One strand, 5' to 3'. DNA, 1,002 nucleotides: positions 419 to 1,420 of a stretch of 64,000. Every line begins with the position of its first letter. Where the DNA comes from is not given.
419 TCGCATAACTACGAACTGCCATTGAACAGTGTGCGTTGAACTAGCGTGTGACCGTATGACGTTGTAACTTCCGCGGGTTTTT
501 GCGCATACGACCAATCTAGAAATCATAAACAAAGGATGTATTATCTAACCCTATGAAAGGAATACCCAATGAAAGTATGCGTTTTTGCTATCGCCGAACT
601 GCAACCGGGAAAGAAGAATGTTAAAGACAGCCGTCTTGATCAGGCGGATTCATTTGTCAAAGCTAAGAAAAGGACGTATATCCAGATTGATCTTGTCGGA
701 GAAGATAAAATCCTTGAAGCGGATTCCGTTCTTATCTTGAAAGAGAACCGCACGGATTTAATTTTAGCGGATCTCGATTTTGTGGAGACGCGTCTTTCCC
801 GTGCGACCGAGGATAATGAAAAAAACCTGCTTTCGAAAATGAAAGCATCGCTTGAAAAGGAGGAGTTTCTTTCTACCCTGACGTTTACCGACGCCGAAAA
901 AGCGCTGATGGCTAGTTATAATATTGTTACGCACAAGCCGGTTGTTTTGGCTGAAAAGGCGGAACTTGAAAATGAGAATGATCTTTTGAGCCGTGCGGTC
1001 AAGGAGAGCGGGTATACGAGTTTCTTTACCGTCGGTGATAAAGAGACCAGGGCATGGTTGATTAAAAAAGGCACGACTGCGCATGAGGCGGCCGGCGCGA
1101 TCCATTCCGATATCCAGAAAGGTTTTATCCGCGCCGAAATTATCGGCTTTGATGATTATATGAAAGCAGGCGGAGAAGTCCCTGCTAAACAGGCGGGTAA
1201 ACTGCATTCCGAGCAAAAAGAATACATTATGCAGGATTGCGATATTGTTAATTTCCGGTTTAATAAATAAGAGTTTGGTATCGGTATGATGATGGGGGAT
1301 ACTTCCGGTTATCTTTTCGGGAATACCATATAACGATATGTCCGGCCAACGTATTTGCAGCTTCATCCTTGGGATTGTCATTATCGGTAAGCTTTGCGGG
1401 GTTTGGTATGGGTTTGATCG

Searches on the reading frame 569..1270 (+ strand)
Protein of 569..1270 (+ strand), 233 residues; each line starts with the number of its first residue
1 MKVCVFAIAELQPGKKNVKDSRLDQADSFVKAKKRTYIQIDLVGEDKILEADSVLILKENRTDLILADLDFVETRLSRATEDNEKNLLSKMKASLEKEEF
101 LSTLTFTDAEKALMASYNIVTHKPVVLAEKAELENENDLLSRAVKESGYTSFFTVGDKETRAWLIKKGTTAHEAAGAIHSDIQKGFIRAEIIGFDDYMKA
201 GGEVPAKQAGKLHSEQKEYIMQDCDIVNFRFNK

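Call 24: search_protein_families(library=pfam, proteins=[window:569-1270:+])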
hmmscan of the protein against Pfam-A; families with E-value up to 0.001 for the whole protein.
window:569-1270:+ (233 aa): 1 family
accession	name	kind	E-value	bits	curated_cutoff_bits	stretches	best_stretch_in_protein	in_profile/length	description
PF06071.19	YchF-GTPase_C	-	2.5e-34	117.7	27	1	151-232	3-84/84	Protein of unknown function (DUF933)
